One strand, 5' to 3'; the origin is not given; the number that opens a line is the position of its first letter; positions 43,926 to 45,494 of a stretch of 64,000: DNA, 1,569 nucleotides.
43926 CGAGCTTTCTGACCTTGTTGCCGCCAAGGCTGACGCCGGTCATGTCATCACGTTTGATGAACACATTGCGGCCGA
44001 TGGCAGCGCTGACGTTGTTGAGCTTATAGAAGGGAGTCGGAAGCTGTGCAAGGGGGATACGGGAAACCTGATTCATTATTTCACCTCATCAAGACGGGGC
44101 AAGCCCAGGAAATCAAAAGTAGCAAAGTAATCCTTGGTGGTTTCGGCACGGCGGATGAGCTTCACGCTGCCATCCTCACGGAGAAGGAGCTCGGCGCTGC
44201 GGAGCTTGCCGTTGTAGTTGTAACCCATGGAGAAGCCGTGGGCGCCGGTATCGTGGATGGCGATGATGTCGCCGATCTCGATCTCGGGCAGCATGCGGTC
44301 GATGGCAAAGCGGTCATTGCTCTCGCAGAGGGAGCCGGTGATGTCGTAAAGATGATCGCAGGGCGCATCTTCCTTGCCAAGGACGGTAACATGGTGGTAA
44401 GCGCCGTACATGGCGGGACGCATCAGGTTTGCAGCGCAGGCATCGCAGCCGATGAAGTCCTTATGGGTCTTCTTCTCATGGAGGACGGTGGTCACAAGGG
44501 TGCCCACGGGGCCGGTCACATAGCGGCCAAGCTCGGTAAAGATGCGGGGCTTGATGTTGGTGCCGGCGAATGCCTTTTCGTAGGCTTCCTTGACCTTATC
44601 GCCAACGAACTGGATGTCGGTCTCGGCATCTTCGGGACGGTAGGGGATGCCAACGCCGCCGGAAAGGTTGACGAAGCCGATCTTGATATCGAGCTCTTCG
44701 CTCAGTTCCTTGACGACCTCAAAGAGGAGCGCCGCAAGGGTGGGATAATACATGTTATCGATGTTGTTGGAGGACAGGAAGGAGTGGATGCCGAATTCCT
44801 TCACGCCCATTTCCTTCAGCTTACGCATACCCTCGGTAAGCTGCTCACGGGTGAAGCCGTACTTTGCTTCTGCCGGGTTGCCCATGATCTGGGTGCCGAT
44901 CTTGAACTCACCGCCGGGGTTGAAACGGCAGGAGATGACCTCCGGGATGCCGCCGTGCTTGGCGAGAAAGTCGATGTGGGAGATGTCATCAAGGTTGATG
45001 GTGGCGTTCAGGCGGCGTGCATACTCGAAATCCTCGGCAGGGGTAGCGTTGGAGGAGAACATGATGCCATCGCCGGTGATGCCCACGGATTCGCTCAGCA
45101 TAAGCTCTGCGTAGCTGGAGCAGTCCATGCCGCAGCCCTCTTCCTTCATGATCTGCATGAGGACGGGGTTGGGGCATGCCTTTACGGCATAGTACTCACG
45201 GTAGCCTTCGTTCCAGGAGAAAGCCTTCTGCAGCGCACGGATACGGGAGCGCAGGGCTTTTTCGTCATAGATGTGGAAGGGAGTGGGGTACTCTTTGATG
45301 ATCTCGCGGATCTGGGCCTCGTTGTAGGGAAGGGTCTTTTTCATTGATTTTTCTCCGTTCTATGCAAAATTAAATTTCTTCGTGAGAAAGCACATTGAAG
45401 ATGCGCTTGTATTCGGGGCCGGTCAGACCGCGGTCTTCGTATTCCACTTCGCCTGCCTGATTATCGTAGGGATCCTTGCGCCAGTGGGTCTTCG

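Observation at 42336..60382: An 18-kb same-strand supercluster reads as a murein-peptide and D-amino-acid salvage system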

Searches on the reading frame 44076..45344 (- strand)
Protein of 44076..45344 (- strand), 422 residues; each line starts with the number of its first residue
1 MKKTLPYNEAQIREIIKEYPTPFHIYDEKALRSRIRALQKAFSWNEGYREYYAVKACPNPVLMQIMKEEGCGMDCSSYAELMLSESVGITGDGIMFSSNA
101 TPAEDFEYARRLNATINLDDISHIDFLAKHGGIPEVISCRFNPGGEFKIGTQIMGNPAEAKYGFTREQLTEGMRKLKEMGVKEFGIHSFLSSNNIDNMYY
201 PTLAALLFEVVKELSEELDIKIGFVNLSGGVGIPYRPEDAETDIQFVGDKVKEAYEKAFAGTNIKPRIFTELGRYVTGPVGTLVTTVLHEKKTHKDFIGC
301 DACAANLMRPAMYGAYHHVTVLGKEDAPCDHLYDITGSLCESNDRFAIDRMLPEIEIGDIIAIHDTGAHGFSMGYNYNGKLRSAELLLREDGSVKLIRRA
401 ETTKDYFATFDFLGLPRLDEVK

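Call 5: search_protein_families(library=pfam, proteins=[window:44076-45344:-])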
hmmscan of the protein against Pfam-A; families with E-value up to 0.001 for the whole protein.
window:44076-45344:- (422 aa): 2 families
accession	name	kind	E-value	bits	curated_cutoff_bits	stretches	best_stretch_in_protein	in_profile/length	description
PF02784.22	Orn_Arg_deC_N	-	6e-30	104.9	23.4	1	31-277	4-246/247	Pyridoxal-dependent decarboxylase, pyridoxal binding domain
PF00278.28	Orn_DAP_Arg_deC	-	7.1e-21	74.7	23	1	275-367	5-95/95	Pyridoxal-dependent decarboxylase, C-terminal sheet domain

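Call 7: search_protein_families(library=ncbifam, proteins=[window:44076-45344:-], max_evalue=0.00001)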
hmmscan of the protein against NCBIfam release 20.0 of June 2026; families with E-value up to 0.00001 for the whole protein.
window:44076-45344:- (422 aa): 6 families
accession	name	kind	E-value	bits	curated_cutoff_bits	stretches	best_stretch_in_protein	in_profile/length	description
TIGR01048.1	lysA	equivalog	5.2e-89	298.6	297.9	1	6-408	10-414/417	diaminopimelate decarboxylase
NF006515.0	PRK08961.1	equivalog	1.6e-54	185.2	802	1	17-388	499-859/861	bifunctional aspartate kinase/diaminopimelate decarboxylase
TIGR03099.1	dCO2ase_PEP1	hypoth_equivalog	2.2e-45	155.4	478.45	1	11-380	14-390/398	pyridoxal-dependent decarboxylase, exosortase A system-associated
NF052544.1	OrLyDeCDokD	equivalog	2.3e-37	128.7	700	1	3-406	24-455/461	ornithine/lysine decarboxylase DokD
NF041039.1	FslC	exception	3.1e-16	59.2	500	1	9-399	16-414/418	rhizoferrin biosystnesis N-citrylornithine decarboxylase FslC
TIGR01273.1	speA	equivalog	2.9e-06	26.1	624.1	0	159-296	212-357/624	arginine decarboxylase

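Call 44: search_solved_structures(query=window:44076-45344:-, max_evalue=1e-20, show_alignments=2)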
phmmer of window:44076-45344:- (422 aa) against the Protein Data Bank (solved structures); distinct sequences matched with E-value up to 1e-20: 24.
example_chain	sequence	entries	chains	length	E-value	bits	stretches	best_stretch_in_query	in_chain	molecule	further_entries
2yxx_A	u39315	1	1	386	1.1e-56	195.8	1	12-408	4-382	Diaminopimelate decarboxylase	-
2p3e_A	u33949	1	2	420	8e-49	169.9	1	11-406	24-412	Diaminopimelate decarboxylase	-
1tuf_A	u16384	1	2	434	8.5e-42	146.7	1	14-408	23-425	Diaminopimelate decarboxylase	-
1twi_A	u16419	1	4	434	8.5e-42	146.7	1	14-408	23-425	Diaminopimelate decarboxylase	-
2qgh_A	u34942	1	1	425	1.4e-41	146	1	13-407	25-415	Diaminopimelate decarboxylase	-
3c5q_A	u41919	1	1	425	2.7e-41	145.1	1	13-407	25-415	Diaminopimelate decarboxylase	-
3vab_A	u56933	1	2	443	6e-38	134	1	10-393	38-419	Diaminopimelate decarboxylase 1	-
1knw_A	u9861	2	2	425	8.3e-37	130.3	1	15-408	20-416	Diaminopimelate decarboxylase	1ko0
6n2a_A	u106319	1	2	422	1.4e-35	126.3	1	20-411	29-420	Diaminopimelate decarboxylase 1, chloroplastic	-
6n2f_A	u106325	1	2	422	2.9e-35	125.2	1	15-411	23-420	Diaminopimelate decarboxylase 2, chloroplastic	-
4xg1_A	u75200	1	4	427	9e-34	120.3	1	12-407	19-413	Diaminopimelate decarboxylase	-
10li_A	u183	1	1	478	7e-30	107.5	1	12-407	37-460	Diaminopimelate decarboxylase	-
6n2h_A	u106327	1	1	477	7.3e-30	107.4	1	12-407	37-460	D-ornithine/D-lysine decarboxylase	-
8d2y_A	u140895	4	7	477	2.6e-29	105.6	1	12-407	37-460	D-ornithine/D-lysine decarboxylase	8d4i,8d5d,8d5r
8d88_A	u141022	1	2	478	2.6e-29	105.6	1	12-407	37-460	D-ornithine/D-lysine decarboxylase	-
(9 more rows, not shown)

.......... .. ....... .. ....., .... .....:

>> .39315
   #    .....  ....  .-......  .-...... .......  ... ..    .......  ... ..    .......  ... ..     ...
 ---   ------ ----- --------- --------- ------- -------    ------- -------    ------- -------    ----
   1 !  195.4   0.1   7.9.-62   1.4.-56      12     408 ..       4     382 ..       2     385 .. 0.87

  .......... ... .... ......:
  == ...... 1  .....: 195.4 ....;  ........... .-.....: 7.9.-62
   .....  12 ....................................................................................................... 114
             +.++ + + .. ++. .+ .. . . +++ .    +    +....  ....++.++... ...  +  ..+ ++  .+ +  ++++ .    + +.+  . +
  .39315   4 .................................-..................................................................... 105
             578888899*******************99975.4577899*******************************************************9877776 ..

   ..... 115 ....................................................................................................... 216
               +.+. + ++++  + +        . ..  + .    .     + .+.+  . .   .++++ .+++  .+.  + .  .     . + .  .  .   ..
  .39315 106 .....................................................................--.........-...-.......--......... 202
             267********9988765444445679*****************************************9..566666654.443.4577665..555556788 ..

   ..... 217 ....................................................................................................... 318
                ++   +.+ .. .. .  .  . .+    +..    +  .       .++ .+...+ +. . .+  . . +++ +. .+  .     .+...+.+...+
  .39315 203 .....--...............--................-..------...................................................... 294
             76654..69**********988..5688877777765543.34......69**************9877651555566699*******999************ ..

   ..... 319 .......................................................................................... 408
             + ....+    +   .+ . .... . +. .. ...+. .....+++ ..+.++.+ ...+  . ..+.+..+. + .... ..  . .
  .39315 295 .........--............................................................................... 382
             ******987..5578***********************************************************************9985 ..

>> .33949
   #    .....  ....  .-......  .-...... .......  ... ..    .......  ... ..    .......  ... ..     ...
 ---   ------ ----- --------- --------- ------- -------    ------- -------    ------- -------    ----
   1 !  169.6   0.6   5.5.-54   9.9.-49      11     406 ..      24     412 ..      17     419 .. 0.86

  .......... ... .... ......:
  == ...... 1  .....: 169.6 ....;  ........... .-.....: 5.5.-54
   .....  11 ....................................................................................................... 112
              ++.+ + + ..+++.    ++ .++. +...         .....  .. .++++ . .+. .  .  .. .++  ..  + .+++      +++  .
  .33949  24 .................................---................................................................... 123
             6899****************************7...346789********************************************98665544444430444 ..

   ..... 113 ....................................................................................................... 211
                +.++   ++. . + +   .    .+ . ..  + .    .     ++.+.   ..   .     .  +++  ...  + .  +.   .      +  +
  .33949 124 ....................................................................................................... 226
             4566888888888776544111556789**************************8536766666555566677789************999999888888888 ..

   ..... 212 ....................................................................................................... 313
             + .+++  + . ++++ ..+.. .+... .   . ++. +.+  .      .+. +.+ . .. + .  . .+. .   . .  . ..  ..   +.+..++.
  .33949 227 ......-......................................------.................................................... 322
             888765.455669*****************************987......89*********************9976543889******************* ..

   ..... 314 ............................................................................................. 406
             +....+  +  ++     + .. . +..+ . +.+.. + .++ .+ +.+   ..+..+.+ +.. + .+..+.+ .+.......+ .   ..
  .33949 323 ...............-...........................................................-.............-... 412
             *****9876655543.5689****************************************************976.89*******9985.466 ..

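Call 62: find_homologous_proteins(query=window:44076-45344:-, max_evalue=1e-30)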
Query window:44076-45344:- (422 aa): 8000 proteins with E <= 1e-30 among 8000 candidates; the best 120 are listed.
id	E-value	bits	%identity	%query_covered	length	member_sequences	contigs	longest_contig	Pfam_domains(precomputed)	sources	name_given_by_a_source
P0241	1.6e-286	968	100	100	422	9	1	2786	PF02784.23,PF00278.29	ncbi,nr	ncbi:MAG: diaminopimelate decarboxylase [Clostridia bacterium]|nr:diaminopimelate decarboxylase [Clo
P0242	1.9e-255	865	88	100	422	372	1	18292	PF02784.23,PF00278.29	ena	-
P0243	1.4e-238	810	-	-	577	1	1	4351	PF02784.23,PF00278.29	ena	-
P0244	6.4e-228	775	77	99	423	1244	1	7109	PF02784.23,PF00278.29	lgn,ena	-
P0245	1.9e-227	773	76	99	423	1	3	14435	PF02784.23,PF00278.29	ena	-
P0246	2.9e-224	763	75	100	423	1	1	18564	PF02784.23,PF00278.29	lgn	-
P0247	7.2e-219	745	74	100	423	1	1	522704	PF02784.23,PF00278.29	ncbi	-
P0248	3.2e-217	739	75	99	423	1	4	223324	PF02784.23,PF00278.29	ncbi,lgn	-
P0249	6.7e-217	738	73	100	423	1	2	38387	PF02784.23,PF00278.29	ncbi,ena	-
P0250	8.3e-217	738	74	99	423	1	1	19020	PF02784.23,PF00278.29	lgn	-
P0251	4.1e-216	736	74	99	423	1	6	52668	PF02784.23,PF00278.29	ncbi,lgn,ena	-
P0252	8.1e-216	735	72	100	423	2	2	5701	PF02784.23,PF00278.29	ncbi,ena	-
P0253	8.5e-216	735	73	99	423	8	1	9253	PF02784.23,PF00278.29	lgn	-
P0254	7.6e-215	732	73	100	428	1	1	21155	PF02784.23,PF00278.29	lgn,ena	-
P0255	5.8e-212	722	72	98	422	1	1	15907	PF02784.23,PF00278.29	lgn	-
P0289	3.3e-196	670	67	97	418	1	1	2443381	PF02784.23,PF00278.29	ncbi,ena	-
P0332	6.0e-192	656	66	98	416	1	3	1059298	PF02784.23,PF00278.29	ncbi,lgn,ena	-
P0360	1.6e-190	652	67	95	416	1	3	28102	PF02784.23,PF00278.29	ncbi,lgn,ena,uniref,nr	ncbi:diaminopimelate decarboxylase [Clostridium sp. DSM 8431]|uniref:diaminopimelate decarboxylase n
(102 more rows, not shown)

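Call 63: find_encoding_contigs(protein=P0289, flank=7000, max_places=1)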
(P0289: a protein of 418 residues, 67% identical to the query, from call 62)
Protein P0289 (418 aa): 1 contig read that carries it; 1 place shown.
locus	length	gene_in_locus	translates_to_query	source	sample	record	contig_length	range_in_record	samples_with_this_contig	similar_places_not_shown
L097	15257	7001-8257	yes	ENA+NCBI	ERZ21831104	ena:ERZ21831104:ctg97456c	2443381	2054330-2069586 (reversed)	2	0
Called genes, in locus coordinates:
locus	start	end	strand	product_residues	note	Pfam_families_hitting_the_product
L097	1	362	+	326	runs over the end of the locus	PF03462:PCRF, PF00472:RF-1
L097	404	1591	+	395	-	PF00162:PGK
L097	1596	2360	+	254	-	PF00121:TIM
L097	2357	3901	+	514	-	PF01676:Metalloenzyme, PF06415:iPGM_N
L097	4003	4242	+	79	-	PF03840:SecG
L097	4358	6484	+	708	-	PF08206:OB_RNB, PF17876:CSD2, PF00773:RNB, PF00575:S1 (weak)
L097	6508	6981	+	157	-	PF01668:SmpB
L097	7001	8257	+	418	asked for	PF00278:Orn_DAP_Arg_deC, PF02784:Orn_Arg_deC_N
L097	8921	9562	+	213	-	PF00440:TetR_N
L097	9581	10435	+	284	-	PF00005:ABC_tran, PF13304:AAA_21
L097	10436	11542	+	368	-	PF12698:ABC2_membrane_3, PF24686:FLQE3_permease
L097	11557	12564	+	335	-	PF12698:ABC2_membrane_3, PF01061:ABC2_membrane (weak)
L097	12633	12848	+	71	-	-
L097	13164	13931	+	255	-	PF14268:YoaP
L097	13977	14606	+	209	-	PF00302:CAT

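Call 64: find_encoding_contigs(protein=P0360, flank=7000, max_places=1)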
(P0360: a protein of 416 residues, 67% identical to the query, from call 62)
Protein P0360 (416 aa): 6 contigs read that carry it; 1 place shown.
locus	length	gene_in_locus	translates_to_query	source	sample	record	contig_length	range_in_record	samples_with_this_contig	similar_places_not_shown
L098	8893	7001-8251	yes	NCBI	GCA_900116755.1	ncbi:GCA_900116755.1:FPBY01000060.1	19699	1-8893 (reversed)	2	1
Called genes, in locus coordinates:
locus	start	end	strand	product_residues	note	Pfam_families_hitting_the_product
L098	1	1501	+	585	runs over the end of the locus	PF01293:PEPCK_ATP (weak)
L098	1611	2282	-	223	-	PF06541:ABC_trans_CmpB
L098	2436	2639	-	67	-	PF04070:DUF378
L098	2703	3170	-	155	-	PF13404:HTH_AsnC-type, PF13412:HTH_24, PF01037:AsnC_trans_reg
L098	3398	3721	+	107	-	-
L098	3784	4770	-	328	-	PF02811:PHP (weak)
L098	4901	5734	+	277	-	PF13509:S1_2, PF00575:S1 (faint), PF17783:WHD_CvfB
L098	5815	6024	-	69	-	-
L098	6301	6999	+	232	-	PF01978:TrmB, PF11495:TrmB_EBD_N (weak)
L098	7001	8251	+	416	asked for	PF00278:Orn_DAP_Arg_deC, PF02784:Orn_Arg_deC_N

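Call 65: find_encoding_contigs(protein=P0332, flank=7000, max_places=1)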
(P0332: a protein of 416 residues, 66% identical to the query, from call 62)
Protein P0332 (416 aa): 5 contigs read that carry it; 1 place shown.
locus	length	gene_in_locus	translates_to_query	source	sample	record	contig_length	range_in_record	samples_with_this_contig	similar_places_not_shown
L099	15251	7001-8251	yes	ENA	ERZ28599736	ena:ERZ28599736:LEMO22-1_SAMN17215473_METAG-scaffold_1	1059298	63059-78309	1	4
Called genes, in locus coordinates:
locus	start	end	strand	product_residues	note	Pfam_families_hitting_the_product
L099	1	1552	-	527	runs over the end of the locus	PF10646:Germane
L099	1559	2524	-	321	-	PF10646:Germane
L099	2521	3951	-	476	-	PF00672:HAMP, PF00512:HisKA, PF02518:HATPase_c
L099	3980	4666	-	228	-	PF00072:Response_reg, PF00486:Trans_reg_C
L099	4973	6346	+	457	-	PF00768:Peptidase_S11, PF13354:Beta-lactamase2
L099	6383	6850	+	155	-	PF01668:SmpB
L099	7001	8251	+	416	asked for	PF00278:Orn_DAP_Arg_deC, PF02784:Orn_Arg_deC_N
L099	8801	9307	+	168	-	PF09195:Endonuc-BglII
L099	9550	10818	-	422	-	-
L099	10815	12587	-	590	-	-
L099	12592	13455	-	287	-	PF00528:BPD_transp_1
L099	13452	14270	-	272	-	PF00528:BPD_transp_1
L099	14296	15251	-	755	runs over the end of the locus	PF01547:SBP_bac_1, PF13416:SBP_bac_8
